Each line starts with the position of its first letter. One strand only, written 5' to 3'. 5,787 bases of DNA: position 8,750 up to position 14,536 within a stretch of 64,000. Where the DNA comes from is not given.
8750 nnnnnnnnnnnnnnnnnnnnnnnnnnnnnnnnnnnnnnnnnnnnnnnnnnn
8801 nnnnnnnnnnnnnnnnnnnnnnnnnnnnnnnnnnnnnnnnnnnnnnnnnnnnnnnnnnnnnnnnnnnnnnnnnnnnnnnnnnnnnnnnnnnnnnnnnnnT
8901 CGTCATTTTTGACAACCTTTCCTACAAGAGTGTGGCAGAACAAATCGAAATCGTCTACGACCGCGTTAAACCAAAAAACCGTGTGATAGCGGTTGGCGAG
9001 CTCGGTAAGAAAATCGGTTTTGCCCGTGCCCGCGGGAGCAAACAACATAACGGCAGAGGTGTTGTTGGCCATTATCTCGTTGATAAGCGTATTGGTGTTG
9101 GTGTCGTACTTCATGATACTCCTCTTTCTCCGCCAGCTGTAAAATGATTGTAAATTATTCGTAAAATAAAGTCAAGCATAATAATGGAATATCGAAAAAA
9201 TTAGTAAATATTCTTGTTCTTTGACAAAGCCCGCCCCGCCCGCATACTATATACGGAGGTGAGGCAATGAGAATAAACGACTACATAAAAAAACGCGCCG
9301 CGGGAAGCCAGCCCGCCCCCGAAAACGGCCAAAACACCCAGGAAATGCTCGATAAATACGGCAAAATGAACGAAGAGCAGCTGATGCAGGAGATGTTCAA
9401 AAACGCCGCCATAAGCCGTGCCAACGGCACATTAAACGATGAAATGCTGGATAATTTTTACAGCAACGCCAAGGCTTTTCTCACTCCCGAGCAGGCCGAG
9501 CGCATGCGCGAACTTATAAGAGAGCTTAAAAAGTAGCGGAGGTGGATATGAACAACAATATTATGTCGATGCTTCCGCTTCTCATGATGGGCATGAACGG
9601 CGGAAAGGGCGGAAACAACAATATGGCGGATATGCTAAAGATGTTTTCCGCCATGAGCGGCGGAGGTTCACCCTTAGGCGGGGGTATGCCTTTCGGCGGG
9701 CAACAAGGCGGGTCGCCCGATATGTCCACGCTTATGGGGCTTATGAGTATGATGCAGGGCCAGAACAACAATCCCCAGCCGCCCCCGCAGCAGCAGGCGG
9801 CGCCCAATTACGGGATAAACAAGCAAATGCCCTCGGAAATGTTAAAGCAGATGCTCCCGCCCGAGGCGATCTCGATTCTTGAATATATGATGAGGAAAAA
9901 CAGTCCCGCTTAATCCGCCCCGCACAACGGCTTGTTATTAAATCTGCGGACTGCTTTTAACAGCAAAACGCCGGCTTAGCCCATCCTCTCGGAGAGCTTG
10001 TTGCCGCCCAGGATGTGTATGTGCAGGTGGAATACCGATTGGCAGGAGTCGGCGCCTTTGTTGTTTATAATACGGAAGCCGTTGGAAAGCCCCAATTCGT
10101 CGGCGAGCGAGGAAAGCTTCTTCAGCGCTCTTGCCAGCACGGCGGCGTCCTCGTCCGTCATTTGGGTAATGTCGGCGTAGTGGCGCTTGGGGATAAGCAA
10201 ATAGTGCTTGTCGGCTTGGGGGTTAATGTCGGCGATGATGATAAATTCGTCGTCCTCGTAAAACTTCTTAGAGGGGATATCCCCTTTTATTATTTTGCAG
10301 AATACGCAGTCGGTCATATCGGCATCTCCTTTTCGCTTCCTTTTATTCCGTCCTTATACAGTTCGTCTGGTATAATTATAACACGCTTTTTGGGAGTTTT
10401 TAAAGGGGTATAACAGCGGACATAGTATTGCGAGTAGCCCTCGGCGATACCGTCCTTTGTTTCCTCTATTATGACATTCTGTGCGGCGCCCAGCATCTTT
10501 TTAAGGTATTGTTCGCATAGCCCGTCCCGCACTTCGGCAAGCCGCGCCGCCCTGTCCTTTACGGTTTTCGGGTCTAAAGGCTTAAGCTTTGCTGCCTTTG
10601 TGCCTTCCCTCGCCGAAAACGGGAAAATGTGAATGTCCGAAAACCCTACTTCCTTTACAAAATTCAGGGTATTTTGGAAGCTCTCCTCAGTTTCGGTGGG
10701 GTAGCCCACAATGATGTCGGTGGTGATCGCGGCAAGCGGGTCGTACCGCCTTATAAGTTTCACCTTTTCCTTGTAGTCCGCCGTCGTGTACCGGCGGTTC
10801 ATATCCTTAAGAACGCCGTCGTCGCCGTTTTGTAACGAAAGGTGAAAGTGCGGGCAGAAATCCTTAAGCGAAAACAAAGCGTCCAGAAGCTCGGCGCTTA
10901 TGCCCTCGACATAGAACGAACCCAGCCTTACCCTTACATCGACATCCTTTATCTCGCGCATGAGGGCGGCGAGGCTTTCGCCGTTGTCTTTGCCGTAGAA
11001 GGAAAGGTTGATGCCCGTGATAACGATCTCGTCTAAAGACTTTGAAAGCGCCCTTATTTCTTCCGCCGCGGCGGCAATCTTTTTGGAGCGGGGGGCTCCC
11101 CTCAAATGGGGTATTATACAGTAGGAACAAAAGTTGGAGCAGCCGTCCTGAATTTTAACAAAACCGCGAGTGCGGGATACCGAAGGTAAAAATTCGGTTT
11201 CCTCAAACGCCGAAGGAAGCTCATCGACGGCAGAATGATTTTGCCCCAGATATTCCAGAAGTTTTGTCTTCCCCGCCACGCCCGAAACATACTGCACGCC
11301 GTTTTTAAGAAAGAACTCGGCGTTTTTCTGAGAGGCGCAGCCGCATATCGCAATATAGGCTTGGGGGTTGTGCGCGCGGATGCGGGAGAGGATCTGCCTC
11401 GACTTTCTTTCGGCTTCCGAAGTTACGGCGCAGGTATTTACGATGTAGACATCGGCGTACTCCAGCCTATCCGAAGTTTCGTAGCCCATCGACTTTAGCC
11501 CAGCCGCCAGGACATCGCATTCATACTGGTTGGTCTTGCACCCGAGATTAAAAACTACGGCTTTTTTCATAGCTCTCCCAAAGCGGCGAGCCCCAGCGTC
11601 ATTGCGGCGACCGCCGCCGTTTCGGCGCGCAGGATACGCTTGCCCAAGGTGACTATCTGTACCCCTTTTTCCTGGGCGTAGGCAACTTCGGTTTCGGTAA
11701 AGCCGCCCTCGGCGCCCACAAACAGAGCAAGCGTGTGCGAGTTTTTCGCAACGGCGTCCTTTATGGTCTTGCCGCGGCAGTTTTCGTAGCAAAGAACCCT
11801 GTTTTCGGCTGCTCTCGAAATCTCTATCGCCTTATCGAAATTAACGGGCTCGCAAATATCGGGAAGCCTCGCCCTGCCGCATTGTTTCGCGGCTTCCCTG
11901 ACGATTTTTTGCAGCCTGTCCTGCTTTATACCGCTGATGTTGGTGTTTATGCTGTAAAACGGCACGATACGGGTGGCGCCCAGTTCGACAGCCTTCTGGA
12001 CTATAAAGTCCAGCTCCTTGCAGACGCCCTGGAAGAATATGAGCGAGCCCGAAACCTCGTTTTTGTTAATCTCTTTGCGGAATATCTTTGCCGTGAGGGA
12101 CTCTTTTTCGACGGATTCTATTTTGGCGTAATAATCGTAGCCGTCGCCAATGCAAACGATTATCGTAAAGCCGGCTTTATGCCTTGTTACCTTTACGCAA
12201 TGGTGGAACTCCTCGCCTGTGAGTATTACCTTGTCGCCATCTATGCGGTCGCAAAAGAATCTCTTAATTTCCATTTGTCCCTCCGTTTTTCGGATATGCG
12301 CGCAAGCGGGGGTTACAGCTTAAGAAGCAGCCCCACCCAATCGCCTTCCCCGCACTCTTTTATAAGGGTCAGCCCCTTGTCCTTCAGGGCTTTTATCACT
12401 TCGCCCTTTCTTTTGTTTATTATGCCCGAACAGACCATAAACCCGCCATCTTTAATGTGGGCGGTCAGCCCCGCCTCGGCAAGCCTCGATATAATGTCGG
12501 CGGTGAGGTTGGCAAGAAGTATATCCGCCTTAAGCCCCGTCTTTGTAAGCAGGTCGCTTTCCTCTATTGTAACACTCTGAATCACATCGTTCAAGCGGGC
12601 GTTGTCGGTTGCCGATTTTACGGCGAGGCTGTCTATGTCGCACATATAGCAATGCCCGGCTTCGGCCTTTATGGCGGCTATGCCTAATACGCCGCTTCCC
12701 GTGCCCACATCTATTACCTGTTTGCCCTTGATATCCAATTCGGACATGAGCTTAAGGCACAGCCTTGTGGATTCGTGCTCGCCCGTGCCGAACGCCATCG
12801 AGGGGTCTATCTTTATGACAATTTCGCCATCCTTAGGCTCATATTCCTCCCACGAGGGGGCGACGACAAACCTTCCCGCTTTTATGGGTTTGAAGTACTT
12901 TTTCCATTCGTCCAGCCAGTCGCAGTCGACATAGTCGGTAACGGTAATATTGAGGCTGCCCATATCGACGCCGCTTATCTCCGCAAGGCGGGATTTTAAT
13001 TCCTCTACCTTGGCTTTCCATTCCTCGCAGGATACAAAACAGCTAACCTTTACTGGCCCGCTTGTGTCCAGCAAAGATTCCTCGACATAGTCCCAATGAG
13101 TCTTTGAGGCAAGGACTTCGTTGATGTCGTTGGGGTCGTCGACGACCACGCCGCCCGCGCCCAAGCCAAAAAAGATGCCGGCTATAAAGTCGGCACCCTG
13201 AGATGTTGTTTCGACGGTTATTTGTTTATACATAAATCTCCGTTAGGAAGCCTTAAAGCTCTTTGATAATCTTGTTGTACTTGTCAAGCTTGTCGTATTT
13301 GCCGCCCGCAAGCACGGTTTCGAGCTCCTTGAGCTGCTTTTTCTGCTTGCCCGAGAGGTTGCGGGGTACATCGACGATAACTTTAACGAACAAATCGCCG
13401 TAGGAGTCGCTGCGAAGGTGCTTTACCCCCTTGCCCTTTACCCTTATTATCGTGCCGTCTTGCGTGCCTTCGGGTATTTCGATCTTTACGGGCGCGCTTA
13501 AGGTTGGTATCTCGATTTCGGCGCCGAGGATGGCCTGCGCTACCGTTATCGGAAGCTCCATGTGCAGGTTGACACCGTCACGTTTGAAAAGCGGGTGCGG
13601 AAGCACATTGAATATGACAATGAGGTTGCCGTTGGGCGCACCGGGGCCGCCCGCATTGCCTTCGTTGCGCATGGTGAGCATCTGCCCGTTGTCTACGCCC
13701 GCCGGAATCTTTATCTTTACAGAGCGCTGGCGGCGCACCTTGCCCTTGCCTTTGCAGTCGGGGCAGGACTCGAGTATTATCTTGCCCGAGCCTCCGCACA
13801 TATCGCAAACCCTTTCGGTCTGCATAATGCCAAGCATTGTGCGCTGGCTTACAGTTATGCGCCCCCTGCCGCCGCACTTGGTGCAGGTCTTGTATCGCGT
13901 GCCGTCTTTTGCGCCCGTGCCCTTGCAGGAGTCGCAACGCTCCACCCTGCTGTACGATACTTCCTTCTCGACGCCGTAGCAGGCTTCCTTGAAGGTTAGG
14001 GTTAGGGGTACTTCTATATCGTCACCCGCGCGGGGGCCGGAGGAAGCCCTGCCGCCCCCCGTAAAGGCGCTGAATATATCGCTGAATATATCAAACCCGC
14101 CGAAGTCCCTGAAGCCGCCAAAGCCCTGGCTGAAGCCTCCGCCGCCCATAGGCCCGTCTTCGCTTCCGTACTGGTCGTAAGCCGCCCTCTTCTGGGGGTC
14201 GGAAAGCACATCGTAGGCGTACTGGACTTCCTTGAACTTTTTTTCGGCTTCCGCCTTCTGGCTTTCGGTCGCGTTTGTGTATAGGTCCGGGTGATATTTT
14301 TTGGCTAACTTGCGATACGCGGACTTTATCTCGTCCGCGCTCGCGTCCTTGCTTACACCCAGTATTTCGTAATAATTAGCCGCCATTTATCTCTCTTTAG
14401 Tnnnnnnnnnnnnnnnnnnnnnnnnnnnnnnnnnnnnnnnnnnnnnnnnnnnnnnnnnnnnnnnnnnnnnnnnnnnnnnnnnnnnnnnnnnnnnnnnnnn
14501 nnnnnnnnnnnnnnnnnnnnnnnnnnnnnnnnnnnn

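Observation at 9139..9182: Three GTAAAWT heptamers at exact 11-bp phase in the regulator's divergent promoter region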

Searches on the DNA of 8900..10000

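Call 39: search_rna_families(source=window, start=8900, end=10000, threshold=evalue, max_evalue=1)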
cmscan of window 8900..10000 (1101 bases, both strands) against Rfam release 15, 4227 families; matches with E-value up to 1: 0.
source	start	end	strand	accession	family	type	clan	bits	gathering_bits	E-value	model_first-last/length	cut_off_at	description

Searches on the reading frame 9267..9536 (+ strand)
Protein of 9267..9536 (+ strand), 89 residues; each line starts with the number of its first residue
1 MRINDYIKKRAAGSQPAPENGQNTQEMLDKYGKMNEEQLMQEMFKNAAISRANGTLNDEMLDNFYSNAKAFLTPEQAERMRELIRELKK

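Call 6: search_protein_families(library=pfam, proteins=[window:9267-9536:+], max_evalue=0.01)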
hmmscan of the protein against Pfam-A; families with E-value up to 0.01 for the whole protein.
window:9267-9536:+ (89 aa): 0 families

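Call 7: search_protein_families(library=ncbifam, proteins=[window:9267-9536:+], max_evalue=0.01)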
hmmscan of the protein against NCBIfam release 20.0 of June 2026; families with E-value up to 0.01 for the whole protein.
window:9267-9536:+ (89 aa): 0 families

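Call 40: find_homologous_proteins(query=window:9267-9533:+, max_evalue=0.001)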
Query window:9267-9533:+ (89 aa): 10 proteins with E <= 0.001 among 10 candidates.
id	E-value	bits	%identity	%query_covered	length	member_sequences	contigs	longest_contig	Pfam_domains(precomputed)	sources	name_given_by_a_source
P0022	1.0e-49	183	99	100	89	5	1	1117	-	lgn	-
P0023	9.3e-30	120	64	100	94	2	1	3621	-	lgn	-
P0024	3.8e-29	118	70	100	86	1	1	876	-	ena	-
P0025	2.7e-28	115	69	100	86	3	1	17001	-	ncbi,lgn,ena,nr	ncbi:MAG: hypothetical protein PHI19_01990 [Clostridia bacterium]|nr:hypothetical protein [Clostridi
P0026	3.7e-26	109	59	100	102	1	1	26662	-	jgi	-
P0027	2.7e-25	106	61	100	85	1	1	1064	-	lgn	-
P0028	2.6e-24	103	57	100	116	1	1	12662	-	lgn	-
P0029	6.2e-20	89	55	100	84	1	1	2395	-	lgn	-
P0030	1.1e-18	85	54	100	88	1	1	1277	-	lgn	-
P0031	2.7e-17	80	49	100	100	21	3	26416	-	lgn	-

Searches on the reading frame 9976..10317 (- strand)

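Call 6: search_protein_families(library=pfam, proteins=[window:9976-10317:-], max_evalue=0.01)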
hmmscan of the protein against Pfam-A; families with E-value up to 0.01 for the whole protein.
window:9976-10317:- (113 aa): 3 families
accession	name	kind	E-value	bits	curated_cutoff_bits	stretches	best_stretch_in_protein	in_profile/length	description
PF11969.13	DcpS_C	-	6.2e-25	88.3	24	1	4-104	2-101/114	Scavenger mRNA decapping enzyme C-term binding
PF01230.28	HIT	-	7.7e-24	84.6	21.5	1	12-107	2-97/98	HIT domain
PF02744.22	GalP_UDP_tr_C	-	0.0026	17.9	29.2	1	38-100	51-117/165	Galactose-1-phosphate uridyl transferase, C-terminal domain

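Call 7: search_protein_families(library=ncbifam, proteins=[window:9976-10317:-], max_evalue=0.01)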
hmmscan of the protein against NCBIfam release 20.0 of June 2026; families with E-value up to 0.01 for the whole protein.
window:9976-10317:- (113 aa): 5 families
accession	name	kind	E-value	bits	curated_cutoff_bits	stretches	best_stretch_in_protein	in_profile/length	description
NF045834.1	M_plasma_HinT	exception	7.3e-24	84.6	130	1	5-103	1-99/102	histidine triad protein HinT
NF007965.0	PRK10687.1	equivalog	1.1e-19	70.6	206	1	3-109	4-111/119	purine nucleoside phosphoramidase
TIGR00209.1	galT_1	equivalog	0.00011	21.3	102.1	1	20-100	215-300/349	galactose-1-phosphate uridylyltransferase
NF052622.1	ATPAdlTfActino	equivalog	0.00028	20.4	290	1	28-103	64-140/176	ATP adenylyltransferase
NF008724.0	PRK11720.1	equivalog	0.00031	20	448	1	21-101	215-298/348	UDP-glucose--hexose-1-phosphate uridylyltransferase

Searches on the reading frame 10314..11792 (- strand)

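Call 6: search_protein_families(library=pfam, proteins=[window:10314-11792:-], max_evalue=0.01)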
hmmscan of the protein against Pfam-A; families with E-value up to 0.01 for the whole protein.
window:10314-11792:- (492 aa): 2 families
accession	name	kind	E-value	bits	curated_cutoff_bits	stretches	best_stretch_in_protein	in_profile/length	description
PF04055.27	Radical_SAM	-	4.8e-23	82.6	29.5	1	213-379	2-166/166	Radical SAM superfamily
PF00919.26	UPF0004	-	3.4e-22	78.7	27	1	78-164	2-89/98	Uncharacterized protein family UPF0004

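Call 7: search_protein_families(library=ncbifam, proteins=[window:10314-11792:-], max_evalue=0.01)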
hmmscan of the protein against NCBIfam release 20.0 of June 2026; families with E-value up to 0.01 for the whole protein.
window:10314-11792:- (492 aa): 31 families (the best 25 are shown)
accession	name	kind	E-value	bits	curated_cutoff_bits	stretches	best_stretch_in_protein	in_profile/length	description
TIGR01579.1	MiaB-like-C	equivalog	2.9e-116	389.2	357.05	1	82-461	3-399/416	tRNA (N(6)-L-threonylcarbamoyladenosine(37)-C(2))-methylthiotransferase MtaB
TIGR00089.1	TIGR00089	subfamily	1.7e-106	356.6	251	1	80-466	4-406/429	MiaB/RimO family radical SAM methylthiotransferase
TIGR01578.1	MiaB-like-B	hypoth_equivalog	1.8e-72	244.4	314.7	1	82-459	6-390/421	tRNA (N(6)-L-threonylcarbamoyladenosine(37)-C(2))-methylthiotransferase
TIGR01574.1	miaB-methiolase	equivalog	1.5e-71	241.7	355.3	1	82-447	6-391/437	tRNA (N6-isopentenyl adenosine(37)-C2)-methylthiotransferase MiaB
TIGR01125.1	TIGR01125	equivalog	7.9e-67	226.2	356.95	1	80-448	4-383/432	30S ribosomal protein S12 methylthiotransferase RimO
NF010916.0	PRK14336.1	equivalog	1.1e-58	199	606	1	75-452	1-367/418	tRNA (N6-isopentenyl adenosine(37)-C2)-methylthiotransferase MiaB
TIGR04013.1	B12_SAM_MJ_1487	hypoth_equivalog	1.2e-17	63.8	251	1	204-409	146-362/382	TIGR04013 family B12-binding domain/radical SAM domain-containing protein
TIGR04014.1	B12_SAM_MJ_0865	equivalog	3.5e-17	62.3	360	1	210-389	161-343/434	methyl-coenzyme M reductase glutamine C-methyltransferase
TIGR04479.1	bcpD_PhpK_rSAM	subfamily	1.6e-14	53.2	600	1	212-382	244-409/504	PhpK family radical SAM P-methyltransferase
NF040546.1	rSAM_CUAEP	equivalog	6.3e-08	31.7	500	1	126-188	59-121/468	CUAEP/CCAEP-tail radical SAM (seleno)protein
TIGR04072.2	rSAM_ladder_B12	equivalog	1.4e-07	30.5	360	1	208-385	177-352/443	lipid biosynthesis B12-binding/radical SAM protein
TIGR01212.1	TIGR01212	equivalog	1.6e-07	30.7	180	1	315-402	140-225/302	tRNA modification radical SAM protein MnmL/YtqA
NF006065.0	PRK08207.2-4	equivalog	6.6e-07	28.6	922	1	296-395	270-369/484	coproporphyrinogen III oxidase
TIGR03994.1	rSAM_HemZ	equivalog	2.2e-06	27.1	321.4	1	321-399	206-283/401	coproporphyrinogen dehydrogenase HemZ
NF038361.1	rSAM_Sden_1168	equivalog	2.4e-06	26.4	575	1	215-397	288-466/560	Sden_1168 family B12-binding radical SAM P-methyltransferase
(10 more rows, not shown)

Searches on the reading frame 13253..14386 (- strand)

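Call 43: search_protein_families(library=pfam, proteins=[window:13253-14386:-], max_evalue=0.00001)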
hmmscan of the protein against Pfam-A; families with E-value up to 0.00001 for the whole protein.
window:13253-14386:- (377 aa): 4 families
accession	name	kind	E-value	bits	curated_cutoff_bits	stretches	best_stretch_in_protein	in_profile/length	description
PF01556.23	DnaJ_C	-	1.7e-48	165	26.6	1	124-341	1-152/152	DnaJ C terminal domain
PF00226.36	DnaJ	-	3.7e-26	91.4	27.8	1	4-71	1-63/63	DnaJ domain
PF00684.25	DnaJ_CXXCXGXG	-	7.8e-17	61.7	32.7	1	151-215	1-65/65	DnaJ central domain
PF15777.11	Anti-TRAP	-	3.4e-06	27.4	32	0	189-216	8-41/59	Tryptophan RNA-binding attenuator protein inhibitory protein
